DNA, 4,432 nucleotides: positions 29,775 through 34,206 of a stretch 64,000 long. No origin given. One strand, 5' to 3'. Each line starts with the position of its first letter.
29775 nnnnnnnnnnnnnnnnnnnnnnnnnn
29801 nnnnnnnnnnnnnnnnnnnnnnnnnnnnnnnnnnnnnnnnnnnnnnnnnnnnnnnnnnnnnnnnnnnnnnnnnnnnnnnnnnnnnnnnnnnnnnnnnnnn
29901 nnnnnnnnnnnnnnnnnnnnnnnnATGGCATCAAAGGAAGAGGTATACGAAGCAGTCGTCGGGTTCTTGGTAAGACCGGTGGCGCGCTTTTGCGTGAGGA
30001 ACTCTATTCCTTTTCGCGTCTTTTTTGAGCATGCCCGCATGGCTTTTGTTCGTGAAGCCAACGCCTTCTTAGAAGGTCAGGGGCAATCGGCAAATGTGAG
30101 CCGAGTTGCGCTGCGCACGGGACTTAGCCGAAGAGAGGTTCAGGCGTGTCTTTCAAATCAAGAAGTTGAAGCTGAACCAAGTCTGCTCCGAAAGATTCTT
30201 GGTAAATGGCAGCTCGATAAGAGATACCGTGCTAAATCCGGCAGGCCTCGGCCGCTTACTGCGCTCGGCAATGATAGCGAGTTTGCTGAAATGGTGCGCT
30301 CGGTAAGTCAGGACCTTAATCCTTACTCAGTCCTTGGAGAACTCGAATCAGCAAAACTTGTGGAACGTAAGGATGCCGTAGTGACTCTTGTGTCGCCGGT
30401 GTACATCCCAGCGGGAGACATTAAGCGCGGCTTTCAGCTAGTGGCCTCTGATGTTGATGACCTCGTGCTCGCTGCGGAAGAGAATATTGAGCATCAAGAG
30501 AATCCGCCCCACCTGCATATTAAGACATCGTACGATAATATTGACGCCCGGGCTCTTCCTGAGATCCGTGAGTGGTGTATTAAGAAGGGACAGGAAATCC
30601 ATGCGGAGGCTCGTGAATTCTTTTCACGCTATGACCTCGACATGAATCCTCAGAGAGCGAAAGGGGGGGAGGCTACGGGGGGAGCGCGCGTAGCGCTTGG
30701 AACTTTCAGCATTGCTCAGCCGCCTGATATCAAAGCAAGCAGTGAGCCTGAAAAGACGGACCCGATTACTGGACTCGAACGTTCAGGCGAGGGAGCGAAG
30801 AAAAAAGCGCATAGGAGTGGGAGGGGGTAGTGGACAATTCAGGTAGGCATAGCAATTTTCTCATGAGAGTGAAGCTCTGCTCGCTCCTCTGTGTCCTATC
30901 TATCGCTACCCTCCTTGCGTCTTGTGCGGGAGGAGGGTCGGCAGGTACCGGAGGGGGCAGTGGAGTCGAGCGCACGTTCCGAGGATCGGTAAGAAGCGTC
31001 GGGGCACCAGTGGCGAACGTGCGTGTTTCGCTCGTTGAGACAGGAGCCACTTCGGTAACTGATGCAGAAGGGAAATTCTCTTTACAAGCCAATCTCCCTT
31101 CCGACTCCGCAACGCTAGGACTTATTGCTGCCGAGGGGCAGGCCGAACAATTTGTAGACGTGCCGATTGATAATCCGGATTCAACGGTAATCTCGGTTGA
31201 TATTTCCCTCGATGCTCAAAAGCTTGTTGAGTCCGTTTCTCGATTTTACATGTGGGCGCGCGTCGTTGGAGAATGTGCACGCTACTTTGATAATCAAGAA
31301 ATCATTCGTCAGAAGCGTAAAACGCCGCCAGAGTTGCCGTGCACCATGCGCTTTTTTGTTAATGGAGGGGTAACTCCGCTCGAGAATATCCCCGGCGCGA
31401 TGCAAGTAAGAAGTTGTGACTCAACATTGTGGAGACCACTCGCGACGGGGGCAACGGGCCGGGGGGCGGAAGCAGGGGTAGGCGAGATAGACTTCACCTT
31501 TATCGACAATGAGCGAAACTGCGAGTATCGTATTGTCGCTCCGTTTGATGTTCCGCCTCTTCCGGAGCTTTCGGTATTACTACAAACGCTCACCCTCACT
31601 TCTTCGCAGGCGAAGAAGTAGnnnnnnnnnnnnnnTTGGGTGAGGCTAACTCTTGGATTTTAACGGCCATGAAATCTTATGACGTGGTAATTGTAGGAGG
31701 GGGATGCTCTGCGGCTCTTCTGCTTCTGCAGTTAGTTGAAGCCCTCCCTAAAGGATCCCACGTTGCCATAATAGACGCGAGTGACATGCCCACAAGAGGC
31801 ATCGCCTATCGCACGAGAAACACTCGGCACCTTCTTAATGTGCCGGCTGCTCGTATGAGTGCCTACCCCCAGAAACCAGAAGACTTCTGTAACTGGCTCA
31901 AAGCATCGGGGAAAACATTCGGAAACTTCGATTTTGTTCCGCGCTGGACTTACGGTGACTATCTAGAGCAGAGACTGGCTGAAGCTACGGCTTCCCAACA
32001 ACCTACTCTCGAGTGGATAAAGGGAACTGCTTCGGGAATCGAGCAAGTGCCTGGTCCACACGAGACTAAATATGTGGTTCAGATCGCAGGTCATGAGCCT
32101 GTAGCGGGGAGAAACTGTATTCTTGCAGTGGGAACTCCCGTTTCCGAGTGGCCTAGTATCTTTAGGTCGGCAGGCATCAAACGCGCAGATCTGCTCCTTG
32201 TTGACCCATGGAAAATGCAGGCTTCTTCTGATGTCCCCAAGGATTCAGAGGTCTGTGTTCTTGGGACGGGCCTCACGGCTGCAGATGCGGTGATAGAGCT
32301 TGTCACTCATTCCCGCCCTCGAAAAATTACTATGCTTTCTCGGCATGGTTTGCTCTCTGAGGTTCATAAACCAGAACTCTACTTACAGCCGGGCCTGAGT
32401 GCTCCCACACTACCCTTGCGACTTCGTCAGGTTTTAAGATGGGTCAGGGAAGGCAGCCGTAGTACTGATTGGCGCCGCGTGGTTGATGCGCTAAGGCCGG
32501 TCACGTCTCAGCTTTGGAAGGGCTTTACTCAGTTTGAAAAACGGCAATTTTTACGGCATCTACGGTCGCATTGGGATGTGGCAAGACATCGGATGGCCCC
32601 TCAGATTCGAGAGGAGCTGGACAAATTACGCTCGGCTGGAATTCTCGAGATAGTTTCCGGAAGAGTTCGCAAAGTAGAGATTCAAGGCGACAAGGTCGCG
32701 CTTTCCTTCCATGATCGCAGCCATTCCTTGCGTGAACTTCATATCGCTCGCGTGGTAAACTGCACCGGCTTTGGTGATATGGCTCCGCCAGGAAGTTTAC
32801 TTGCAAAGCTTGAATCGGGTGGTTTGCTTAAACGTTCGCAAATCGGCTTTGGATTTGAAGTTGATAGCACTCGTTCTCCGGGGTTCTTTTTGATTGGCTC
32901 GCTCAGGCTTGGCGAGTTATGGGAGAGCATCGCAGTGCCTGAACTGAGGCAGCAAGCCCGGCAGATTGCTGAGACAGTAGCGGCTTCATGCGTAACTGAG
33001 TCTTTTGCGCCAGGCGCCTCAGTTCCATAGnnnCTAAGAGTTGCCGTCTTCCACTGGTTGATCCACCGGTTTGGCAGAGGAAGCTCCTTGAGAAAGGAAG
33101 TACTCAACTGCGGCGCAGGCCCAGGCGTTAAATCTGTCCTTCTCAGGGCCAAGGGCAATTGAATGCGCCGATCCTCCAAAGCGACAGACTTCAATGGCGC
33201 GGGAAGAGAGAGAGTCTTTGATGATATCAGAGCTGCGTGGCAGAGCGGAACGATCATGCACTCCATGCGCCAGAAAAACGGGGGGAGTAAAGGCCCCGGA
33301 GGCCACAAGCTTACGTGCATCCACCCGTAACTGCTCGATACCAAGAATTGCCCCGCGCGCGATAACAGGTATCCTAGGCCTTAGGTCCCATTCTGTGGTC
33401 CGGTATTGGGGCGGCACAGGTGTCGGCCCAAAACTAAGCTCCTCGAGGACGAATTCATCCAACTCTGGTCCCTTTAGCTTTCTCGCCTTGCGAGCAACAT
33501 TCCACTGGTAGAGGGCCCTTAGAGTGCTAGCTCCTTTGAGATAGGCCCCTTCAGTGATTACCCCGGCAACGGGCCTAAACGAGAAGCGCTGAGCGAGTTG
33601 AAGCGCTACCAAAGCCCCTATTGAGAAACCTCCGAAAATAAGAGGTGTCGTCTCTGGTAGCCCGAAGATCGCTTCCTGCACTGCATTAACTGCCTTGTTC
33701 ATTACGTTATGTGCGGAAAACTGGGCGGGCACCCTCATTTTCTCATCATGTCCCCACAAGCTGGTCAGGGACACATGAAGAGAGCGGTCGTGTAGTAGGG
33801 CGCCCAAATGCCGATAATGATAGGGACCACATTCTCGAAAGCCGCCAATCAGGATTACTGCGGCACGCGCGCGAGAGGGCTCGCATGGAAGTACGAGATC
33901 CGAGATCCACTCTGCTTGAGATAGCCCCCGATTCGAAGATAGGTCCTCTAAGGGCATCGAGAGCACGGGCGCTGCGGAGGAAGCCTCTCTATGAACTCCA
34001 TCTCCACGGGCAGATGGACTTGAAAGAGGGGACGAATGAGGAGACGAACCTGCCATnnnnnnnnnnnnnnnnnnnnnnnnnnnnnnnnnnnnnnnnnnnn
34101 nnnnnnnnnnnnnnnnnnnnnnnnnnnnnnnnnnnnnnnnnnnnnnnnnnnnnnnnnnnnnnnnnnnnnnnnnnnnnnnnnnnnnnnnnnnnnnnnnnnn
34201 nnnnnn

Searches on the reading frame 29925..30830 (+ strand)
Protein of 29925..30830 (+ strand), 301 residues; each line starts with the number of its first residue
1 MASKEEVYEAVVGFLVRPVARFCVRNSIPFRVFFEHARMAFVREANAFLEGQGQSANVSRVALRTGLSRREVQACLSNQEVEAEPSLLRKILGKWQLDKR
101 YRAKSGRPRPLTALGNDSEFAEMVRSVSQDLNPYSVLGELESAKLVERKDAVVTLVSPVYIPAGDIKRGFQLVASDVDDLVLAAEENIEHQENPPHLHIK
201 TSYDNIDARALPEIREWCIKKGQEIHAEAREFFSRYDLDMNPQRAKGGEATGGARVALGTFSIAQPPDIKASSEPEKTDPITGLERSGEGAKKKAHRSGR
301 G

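Call 37: search_protein_families(library=pfam, proteins=[window:29925-30830:+], max_evalue=0.0001)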
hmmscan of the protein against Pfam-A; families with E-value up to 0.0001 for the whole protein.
window:29925-30830:+ (301 aa): 1 family
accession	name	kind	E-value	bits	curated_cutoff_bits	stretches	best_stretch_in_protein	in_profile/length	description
PF20112.4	DUF6502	-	6.1e-30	104.4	27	1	11-262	7-260/268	Family of unknown function (DUF6502)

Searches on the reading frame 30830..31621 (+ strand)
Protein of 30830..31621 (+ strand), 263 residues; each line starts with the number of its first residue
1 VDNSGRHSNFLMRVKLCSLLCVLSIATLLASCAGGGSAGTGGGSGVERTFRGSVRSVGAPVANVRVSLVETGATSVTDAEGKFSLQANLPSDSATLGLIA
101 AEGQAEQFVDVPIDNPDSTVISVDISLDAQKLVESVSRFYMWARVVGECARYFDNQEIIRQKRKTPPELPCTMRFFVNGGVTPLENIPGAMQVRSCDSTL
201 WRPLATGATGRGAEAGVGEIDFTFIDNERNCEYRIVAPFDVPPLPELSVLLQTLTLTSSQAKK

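Call 37: search_protein_families(library=pfam, proteins=[window:30830-31621:+], max_evalue=0.0001)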
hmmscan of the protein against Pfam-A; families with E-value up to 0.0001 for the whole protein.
window:30830-31621:+ (263 aa): 2 families
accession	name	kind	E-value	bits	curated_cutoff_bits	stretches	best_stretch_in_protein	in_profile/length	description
PF13620.12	CarboxypepD_reg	-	4.9e-06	27.2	32.3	1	50-123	2-79/82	Carboxypeptidase regulatory-like domain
PF13715.12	CarbopepD_reg_2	-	5.7e-05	23.5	32.2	1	52-119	3-70/88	CarboxypepD_reg-like domain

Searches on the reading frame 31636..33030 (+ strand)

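Call 14: search_protein_families(library=pfam, proteins=[window:31636-33030:+], max_evalue=0.001)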
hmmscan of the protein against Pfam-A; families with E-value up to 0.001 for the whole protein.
window:31636-33030:+ (464 aa): 4 families
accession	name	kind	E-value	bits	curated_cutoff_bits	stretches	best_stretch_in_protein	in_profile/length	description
PF13454.12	NAD_binding_9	-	8.8e-31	107.4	21.8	1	18-167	1-154/155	FAD-NAD(P)-binding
PF13434.12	Lys_Orn_oxgnase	-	2.9e-05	23.8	21.3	0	84-240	71-225/339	L-lysine 6-monooxygenase/L-ornithine 5-monooxygenase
PF13738.12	Pyr_redox_3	-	4.4e-05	23.3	30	0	199-252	160-212/305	Pyridine nucleotide-disulphide oxidoreductase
PF07992.20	Pyr_redox_2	-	0.00031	20.7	26.1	0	15-225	1-164/291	Pyridine nucleotide-disulphide oxidoreductase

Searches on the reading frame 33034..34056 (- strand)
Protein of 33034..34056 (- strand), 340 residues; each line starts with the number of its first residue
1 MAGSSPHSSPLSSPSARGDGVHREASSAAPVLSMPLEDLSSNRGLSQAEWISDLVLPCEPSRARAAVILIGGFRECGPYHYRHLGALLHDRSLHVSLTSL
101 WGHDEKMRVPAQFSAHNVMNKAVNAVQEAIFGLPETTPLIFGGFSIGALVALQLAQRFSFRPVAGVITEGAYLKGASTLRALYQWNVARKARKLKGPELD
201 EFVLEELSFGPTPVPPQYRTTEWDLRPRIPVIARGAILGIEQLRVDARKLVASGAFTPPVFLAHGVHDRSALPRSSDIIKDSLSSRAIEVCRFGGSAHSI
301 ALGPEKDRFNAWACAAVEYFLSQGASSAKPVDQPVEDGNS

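Call 13: search_protein_families(library=pfam, proteins=[window:33034-34056:-], max_evalue=0.001)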
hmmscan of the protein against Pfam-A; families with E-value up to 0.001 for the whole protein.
window:33034-34056:- (340 aa): 4 families
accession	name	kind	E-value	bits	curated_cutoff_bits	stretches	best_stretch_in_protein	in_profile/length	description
PF12146.15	Hydrolase_4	-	1e-06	28.7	27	1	62-301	2-235/239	Serine aminopeptidase, S33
PF00561.26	Abhydrolase_1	-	5.9e-05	23.3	25.8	1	66-300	2-240/245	alpha/beta hydrolase fold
PF12697.13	Abhydrolase_6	-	0.00013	23.2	26.3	1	78-227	11-146/217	Alpha/beta hydrolase family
PF10230.15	LIDHydrolase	-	0.00093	19.4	27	0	79-167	16-114/262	Lipid-droplet associated hydrolase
